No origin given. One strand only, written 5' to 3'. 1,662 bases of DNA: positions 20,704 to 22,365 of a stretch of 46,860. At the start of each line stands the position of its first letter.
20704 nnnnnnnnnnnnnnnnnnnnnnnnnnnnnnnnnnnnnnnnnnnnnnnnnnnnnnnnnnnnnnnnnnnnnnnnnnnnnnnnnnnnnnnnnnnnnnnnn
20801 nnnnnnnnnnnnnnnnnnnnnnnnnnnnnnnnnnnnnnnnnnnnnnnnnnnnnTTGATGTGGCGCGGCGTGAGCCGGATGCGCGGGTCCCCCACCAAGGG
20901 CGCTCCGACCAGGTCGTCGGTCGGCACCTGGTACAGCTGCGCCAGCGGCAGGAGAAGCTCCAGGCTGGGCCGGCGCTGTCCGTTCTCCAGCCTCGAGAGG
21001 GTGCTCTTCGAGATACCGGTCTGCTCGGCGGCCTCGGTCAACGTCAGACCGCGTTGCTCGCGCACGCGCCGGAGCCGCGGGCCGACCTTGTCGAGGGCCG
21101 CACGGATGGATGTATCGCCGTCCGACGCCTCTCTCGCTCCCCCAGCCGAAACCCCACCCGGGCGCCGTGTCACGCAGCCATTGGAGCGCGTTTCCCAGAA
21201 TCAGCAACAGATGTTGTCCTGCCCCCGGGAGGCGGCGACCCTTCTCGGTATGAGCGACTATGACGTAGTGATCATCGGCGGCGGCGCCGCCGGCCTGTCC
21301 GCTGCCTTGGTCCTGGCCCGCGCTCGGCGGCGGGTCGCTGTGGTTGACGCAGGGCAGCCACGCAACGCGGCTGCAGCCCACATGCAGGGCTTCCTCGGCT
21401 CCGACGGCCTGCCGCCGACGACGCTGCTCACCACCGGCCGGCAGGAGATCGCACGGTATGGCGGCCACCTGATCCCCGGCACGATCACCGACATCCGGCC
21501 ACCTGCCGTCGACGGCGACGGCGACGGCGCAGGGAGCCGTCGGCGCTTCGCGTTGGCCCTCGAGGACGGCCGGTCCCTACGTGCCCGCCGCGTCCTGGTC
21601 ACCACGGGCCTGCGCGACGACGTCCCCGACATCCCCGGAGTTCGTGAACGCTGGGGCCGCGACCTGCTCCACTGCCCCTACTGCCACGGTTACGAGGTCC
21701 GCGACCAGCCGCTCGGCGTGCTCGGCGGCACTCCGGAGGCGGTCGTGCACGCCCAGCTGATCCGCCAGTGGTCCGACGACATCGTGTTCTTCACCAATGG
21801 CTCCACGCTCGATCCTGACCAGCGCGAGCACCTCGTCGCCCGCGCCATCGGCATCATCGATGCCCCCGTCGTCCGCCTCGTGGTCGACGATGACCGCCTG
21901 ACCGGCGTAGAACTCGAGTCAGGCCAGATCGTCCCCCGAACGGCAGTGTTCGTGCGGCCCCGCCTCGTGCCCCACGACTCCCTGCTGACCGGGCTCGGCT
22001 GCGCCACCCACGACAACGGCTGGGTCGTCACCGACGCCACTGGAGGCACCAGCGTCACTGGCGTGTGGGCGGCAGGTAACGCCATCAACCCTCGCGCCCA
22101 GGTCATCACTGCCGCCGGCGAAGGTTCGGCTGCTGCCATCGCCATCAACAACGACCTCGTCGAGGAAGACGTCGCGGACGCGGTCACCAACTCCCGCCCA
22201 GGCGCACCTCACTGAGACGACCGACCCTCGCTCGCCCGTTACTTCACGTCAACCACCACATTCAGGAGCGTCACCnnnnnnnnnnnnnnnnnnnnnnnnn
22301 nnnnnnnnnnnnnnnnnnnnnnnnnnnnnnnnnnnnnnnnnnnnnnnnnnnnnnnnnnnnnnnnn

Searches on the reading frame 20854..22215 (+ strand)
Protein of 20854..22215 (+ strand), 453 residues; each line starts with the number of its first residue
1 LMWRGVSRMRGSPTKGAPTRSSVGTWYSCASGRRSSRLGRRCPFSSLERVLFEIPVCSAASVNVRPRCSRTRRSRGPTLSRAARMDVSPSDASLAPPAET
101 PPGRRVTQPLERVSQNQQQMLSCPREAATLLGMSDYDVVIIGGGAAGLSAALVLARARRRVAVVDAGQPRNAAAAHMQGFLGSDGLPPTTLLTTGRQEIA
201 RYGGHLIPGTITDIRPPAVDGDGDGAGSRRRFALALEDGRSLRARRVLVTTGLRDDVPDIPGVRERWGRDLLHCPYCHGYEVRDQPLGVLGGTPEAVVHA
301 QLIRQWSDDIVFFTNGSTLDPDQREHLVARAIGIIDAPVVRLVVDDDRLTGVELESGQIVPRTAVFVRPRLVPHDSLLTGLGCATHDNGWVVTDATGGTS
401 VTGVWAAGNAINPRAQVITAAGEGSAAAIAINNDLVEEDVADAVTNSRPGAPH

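Call 53: search_protein_families(library=pfam, proteins=[window:20854-22215:+], max_evalue=0.0001)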
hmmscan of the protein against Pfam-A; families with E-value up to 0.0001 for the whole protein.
window:20854-22215:+ (453 aa): 6 families
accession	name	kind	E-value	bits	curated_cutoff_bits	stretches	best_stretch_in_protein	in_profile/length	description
PF07992.20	Pyr_redox_2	-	3.1e-22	79.8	26.1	1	136-423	1-290/291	Pyridine nucleotide-disulphide oxidoreductase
PF00890.30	FAD_binding_2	-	1.5e-09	38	20.4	1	137-179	1-43/414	FAD binding domain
PF01266.30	DAO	-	1.8e-08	34.7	27.9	1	137-184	1-49/353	FAD dependent oxidoreductase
PF03486.20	HI0933_like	-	1.4e-05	25.2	50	1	137-168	2-33/244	HI0933-like protein Rossmann domain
PF05834.18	Lycopene_cycl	-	5e-05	23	23.4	0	137-168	1-34/380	Lycopene cyclase protein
PF13450.12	NAD_binding_8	-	7.7e-05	23.3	21.9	0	140-167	1-28/68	NAD(P)-binding Rossmann-like domain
